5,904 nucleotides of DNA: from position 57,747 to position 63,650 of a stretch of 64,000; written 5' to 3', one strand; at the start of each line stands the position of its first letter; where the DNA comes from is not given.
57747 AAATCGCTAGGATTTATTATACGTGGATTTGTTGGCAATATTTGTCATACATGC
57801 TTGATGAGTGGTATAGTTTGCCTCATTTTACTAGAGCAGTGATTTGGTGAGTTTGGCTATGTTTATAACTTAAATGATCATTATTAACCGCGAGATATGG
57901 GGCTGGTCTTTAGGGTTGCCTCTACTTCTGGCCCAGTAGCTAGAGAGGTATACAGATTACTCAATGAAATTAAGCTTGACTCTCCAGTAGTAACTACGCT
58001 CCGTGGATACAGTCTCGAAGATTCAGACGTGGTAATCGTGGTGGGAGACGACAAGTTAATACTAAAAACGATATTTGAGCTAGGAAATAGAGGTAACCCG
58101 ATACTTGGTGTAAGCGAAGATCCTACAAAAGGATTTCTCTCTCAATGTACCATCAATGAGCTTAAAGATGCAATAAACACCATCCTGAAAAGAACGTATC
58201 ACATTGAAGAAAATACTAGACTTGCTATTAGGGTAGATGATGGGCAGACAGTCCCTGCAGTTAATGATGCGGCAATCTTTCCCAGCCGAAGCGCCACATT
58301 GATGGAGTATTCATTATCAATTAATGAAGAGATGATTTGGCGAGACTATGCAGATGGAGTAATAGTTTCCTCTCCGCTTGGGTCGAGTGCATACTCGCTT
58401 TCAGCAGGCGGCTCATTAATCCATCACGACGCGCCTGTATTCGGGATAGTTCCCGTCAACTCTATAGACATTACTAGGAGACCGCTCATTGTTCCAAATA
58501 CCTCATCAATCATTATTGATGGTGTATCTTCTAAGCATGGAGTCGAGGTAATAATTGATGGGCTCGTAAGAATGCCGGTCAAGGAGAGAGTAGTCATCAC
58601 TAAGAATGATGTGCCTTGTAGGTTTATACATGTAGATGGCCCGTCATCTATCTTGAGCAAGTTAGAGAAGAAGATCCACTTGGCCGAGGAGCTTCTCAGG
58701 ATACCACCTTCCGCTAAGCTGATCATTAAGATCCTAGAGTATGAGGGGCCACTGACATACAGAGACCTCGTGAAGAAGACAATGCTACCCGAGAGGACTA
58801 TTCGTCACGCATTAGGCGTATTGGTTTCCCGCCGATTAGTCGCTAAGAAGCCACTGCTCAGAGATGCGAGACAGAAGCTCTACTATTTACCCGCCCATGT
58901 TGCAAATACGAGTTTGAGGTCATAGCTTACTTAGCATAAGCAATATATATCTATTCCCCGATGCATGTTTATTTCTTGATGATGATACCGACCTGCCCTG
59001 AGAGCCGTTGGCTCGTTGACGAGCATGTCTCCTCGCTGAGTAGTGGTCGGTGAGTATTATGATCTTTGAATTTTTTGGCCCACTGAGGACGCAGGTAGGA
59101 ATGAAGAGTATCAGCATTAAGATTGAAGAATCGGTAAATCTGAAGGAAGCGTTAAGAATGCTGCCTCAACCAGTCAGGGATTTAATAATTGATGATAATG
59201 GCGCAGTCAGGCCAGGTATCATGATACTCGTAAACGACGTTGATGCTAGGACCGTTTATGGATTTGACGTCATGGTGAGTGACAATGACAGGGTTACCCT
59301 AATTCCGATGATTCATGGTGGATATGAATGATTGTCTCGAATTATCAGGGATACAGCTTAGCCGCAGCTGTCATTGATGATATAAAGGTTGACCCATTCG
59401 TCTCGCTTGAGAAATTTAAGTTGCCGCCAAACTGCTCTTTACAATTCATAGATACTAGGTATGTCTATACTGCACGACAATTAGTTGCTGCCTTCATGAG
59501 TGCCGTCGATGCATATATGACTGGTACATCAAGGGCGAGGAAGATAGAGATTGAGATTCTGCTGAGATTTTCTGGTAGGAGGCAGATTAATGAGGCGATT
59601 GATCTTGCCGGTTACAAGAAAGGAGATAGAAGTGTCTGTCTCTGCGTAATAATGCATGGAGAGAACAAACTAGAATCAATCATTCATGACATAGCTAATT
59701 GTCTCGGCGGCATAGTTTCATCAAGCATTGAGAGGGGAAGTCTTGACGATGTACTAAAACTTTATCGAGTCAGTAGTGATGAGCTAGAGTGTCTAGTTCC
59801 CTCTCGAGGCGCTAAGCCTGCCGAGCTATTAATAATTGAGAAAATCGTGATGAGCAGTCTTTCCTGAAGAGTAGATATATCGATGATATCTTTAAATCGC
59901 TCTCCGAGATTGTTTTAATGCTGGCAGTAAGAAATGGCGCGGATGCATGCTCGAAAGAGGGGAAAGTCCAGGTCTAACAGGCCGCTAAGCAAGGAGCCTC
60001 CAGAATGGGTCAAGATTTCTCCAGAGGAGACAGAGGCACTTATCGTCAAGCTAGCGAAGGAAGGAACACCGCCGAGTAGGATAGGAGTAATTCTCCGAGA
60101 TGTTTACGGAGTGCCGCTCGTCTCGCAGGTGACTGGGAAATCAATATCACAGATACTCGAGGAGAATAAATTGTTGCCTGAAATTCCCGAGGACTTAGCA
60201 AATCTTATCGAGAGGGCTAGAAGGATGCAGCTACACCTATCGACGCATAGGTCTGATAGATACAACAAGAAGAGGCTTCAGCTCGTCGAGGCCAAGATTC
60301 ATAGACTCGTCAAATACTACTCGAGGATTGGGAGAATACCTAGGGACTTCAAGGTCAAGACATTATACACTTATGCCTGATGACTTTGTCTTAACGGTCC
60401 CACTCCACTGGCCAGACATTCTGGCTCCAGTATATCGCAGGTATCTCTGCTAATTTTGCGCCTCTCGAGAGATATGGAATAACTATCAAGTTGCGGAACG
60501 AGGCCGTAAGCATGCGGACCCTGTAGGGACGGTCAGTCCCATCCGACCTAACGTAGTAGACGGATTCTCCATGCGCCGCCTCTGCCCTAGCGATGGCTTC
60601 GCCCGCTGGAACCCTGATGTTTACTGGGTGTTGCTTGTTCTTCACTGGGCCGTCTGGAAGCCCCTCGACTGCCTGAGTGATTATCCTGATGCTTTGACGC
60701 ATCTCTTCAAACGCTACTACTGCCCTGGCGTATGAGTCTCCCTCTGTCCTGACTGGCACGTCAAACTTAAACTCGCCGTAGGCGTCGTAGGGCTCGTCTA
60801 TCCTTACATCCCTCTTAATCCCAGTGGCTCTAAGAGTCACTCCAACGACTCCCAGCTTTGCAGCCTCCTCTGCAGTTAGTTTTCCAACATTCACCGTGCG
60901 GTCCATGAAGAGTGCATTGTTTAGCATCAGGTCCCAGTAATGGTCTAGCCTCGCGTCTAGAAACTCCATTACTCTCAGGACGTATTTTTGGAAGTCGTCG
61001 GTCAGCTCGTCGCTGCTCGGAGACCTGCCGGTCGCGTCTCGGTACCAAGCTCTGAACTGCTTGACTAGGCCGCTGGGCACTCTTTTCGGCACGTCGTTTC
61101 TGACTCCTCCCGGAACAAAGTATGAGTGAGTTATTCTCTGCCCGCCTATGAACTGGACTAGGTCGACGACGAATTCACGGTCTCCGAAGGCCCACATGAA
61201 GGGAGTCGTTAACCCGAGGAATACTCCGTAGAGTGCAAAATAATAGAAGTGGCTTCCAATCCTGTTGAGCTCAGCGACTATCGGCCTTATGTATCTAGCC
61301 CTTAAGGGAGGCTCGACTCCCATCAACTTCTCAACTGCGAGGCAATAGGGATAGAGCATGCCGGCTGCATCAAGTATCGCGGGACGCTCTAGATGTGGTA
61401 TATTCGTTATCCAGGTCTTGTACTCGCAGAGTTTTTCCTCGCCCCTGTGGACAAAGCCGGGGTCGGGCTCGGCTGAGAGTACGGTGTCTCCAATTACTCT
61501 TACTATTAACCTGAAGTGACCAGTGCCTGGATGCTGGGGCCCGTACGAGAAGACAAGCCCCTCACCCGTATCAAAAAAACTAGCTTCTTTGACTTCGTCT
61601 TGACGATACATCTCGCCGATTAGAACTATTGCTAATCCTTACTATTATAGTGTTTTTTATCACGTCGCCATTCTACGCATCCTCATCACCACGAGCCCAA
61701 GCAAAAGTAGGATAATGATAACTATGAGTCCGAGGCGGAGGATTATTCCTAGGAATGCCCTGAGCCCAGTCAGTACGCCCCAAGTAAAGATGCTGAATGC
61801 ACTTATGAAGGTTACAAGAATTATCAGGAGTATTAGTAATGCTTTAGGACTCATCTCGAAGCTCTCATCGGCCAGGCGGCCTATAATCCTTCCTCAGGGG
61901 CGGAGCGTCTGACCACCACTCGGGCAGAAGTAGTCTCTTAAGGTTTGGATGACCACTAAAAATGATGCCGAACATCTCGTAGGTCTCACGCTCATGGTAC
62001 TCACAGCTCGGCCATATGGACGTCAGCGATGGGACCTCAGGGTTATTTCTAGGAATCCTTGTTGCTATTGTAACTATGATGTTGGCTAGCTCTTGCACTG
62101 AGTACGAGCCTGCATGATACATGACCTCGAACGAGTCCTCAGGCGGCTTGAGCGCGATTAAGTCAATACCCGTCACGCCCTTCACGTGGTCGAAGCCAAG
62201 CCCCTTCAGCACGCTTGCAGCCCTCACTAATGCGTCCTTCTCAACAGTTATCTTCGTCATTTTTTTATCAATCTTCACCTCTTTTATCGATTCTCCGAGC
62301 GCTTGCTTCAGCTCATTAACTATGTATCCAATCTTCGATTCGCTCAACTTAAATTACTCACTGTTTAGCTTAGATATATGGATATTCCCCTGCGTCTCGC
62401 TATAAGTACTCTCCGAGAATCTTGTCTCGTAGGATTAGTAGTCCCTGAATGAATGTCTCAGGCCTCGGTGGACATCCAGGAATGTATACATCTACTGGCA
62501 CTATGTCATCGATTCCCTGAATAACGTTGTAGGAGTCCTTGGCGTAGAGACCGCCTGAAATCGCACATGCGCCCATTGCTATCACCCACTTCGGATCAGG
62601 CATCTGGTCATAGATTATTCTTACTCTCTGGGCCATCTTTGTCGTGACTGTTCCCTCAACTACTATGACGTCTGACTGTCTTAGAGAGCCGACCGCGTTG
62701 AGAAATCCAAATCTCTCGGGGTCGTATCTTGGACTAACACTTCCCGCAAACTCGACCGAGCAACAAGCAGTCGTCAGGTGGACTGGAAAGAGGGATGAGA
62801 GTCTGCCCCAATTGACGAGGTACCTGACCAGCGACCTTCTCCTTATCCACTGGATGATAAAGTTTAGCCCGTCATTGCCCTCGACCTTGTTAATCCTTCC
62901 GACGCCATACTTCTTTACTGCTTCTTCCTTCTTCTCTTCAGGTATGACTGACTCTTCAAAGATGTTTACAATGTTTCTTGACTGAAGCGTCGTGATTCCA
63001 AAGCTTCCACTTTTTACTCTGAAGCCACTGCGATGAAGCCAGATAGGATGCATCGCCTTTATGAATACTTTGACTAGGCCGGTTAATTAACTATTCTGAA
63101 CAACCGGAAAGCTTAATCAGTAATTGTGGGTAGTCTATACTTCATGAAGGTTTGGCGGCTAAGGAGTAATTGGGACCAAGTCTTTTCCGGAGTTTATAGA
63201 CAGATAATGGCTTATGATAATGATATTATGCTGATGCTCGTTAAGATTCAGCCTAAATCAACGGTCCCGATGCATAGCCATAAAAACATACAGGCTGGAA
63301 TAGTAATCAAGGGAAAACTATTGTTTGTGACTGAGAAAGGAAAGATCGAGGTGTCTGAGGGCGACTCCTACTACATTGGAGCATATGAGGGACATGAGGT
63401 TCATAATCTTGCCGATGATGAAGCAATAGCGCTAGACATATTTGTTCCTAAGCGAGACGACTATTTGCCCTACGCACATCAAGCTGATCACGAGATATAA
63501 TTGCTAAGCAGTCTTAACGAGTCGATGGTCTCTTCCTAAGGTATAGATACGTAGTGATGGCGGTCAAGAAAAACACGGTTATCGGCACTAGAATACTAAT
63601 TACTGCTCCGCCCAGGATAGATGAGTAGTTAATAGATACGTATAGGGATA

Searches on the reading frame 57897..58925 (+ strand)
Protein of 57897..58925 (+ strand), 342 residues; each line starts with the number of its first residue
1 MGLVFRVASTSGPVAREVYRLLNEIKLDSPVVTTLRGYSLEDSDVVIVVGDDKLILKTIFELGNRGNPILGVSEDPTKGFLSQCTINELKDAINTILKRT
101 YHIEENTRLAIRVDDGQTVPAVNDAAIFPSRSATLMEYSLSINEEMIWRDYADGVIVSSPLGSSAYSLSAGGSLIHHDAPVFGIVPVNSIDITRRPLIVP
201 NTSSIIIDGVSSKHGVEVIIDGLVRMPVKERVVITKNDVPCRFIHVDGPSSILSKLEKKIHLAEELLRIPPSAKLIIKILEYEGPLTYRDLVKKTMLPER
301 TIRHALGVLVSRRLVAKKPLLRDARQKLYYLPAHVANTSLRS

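Call 50: search_protein_families(library=pfam, proteins=[window:57897-58925:+], max_evalue=0.001)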
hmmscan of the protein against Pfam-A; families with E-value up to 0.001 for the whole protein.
window:57897-58925:+ (342 aa): 3 families
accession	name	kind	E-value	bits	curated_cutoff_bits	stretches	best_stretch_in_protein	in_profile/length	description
PF20143.4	NAD_kinase_C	-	4.4e-21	75.3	23.7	1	123-240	2-120/126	ATP-NAD kinase C-terminal domain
PF01513.26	NAD_kinase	-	2.7e-05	24.9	25.5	1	42-101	72-130/130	ATP-NAD kinase N-terminal domain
PF08221.17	HTH_9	-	6.7e-05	23.4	23.4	1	276-315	18-57/62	RNA polymerase III subunit RPC82 helix-turn-helix domain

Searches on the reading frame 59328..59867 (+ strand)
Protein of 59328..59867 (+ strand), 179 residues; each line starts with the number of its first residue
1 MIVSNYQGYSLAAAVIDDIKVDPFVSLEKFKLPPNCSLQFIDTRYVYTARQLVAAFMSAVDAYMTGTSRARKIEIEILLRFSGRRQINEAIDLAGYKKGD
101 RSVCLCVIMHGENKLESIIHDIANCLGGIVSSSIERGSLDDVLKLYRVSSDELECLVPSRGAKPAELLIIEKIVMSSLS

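Call 50: search_protein_families(library=pfam, proteins=[window:59328-59867:+], max_evalue=0.001)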
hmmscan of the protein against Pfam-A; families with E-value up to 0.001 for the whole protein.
window:59328-59867:+ (179 aa): 1 family
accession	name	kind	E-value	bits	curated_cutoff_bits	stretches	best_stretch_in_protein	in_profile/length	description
PF08617.15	CGI-121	-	7.9e-15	55.7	25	1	34-152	19-141/159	Kinase binding protein CGI-121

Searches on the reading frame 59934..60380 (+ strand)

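Call 50: search_protein_families(library=pfam, proteins=[window:59934-60380:+], max_evalue=0.001)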
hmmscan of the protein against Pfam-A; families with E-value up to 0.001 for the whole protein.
window:59934-60380:+ (148 aa): 2 families
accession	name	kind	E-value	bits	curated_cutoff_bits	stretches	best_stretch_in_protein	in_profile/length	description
PF08069.17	Ribosomal_S13_N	-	4.4e-29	100.8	25.4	1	1-60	1-60/60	Ribosomal S13/S15 N-terminal domain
PF00312.27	Ribosomal_S15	-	3.7e-12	46.7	31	1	73-133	3-67/81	Ribosomal protein S15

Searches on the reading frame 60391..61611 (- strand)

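Call 50: search_protein_families(library=pfam, proteins=[window:60391-61611:-], max_evalue=0.001)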
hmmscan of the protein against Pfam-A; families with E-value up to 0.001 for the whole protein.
window:60391-61611:- (406 aa): 1 family
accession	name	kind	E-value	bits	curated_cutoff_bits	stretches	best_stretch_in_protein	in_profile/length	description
PF00346.24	Complex1_49kDa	-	1.6e-75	254.1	24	3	201-330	42-171/271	Respiratory-chain NADH dehydrogenase, 49 Kd subunit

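Call 103: search_protein_families(library=ncbifam, proteins=[window:60391-61611:-], max_evalue=0.00001)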
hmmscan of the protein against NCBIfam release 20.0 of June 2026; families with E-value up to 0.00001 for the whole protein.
window:60391-61611:- (406 aa): 7 families
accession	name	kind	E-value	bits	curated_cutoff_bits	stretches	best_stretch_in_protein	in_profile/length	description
NF004739.1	PRK06075.1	equivalog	8.8e-117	390.1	360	2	22-330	4-284/384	NADH-quinone oxidoreductase subunit D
TIGR01962.1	NuoD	equivalog_domain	4.6e-94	315.4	459.35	2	20-328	4-284/386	NADH dehydrogenase (quinone) subunit D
NF008974.0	PRK12322.1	equivalog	1.1e-90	304.3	522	2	203-395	163-355/366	NADH-quinone oxidoreductase subunit D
NF040602.1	F420_dehyd_FpoD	exception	8.9e-87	291.5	600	2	201-406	162-372/372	F420H2 dehydrogenase subunit FpoD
NF008728.0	PRK11742.1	equivalog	6.2e-80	269.2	840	3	19-190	215-386/598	NADH-quinone oxidoreductase subunit C/D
NF009808.0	PRK13292.1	equivalog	8.5e-80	268.6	1156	3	7-190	394-579/791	NADH-quinone oxidoreductase subunit B/C/D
NF005649.0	PRK07415.1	equivalog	2.2e-67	227.8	583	3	17-176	9-170/394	NAD(P)H-quinone oxidoreductase subunit H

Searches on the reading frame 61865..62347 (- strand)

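Call 50: search_protein_families(library=pfam, proteins=[window:61865-62347:-], max_evalue=0.001)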
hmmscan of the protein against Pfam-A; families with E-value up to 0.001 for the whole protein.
window:61865-62347:- (160 aa): 1 family
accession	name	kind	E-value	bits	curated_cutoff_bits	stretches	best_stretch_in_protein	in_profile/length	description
PF00329.25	Complex1_30kDa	-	3.3e-36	125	22.5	1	33-157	1-120/124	Respiratory-chain NADH dehydrogenase, 30 Kd subunit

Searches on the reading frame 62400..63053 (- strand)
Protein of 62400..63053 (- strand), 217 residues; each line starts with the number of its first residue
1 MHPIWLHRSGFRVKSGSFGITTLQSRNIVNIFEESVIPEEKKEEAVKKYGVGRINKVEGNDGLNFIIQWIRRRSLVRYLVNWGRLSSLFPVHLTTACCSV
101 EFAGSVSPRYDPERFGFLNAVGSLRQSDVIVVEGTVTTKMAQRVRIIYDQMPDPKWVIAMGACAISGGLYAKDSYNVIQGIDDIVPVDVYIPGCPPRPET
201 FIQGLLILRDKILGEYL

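Call 50: search_protein_families(library=pfam, proteins=[window:62400-63053:-], max_evalue=0.001)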
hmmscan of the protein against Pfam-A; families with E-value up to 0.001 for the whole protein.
window:62400-63053:- (217 aa): 1 family
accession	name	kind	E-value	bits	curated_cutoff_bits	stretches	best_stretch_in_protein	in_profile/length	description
PF01058.29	Oxidored_q6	-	3e-30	105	27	1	97-206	1-126/128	NADH ubiquinone oxidoreductase, 20 Kd subunit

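Call 103: search_protein_families(library=ncbifam, proteins=[window:62400-63053:-], max_evalue=0.00001)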
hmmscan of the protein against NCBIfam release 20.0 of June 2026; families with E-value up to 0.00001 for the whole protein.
window:62400-63053:- (217 aa): 13 families
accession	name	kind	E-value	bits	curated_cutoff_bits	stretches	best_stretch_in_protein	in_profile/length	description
NF005012.1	PRK06411.1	subfamily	2.4e-59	199.6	116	1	76-213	24-159/166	NADH-quinone oxidoreductase subunit NuoB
TIGR01957.1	nuoB_fam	subfamily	1.6e-57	193.5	142.7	1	76-212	7-142/145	NADH-quinone oxidoreductase subunit B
NF011390.0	PRK14815.1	equivalog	2.9e-52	176.6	281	1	79-212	26-157/183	NADH dehydrogenase subunit B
NF009808.0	PRK13292.1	equivalog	4.1e-52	177.1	1156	1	78-213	17-150/791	NADH-quinone oxidoreductase subunit B/C/D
NF011391.0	PRK14816.1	equivalog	6.1e-52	176.1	283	1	76-212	42-177/196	NADH-quinone oxidoreductase subunit B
NF011394.0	PRK14819.1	equivalog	2.6e-50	171.4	312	1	76-212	21-156/264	NADH-quinone oxidoreductase subunit B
NF011388.0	PRK14813.1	equivalog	6.9e-48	163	294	1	77-212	19-153/189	NADH dehydrogenase subunit B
NF011393.0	PRK14818.1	equivalog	5.9e-47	159.4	255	1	73-215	18-158/173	NADH dehydrogenase subunit B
NF011392.0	PRK14817.1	equivalog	1.2e-45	155.4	271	1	74-213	24-161/182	NADH-quinone oxidoreductase subunit B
NF011395.0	PRK14820.1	equivalog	2.1e-45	154.7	263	1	79-212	26-157/180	NADH-quinone oxidoreductase subunit B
NF011389.0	PRK14814.1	equivalog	7e-44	149.9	285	1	76-212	23-157/186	NADH dehydrogenase subunit B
TIGR03294.1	FrhG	equivalog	4.3e-10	39.7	245.5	1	124-207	48-139/228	coenzyme F420 hydrogenase subunit gamma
NF045875.1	F420_non_VhuG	exception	5.2e-07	29.2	450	0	176-205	131-160/286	F420-non-reducing hydrogenase subunit VhuG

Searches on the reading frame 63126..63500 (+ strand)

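Call 50: search_protein_families(library=pfam, proteins=[window:63126-63500:+], max_evalue=0.001)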
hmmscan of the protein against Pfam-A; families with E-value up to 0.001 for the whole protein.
window:63126-63500:+ (124 aa): 4 families
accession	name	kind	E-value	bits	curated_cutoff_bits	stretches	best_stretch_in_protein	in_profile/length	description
PF07883.17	Cupin_2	-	3.9e-14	52.5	27.2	1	38-106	2-70/70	Cupin domain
PF01050.24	MannoseP_isomer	-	0.00032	21.3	23.6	1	33-113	29-105/116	Mannose-6-phosphate isomerase C-terminal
PF00190.28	Cupin_1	-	0.00074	19.6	22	1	34-103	33-110/151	Cupin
PF12973.13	Cupin_7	-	0.00083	19.6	27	0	15-80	12-75/105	ChrR Cupin-like domain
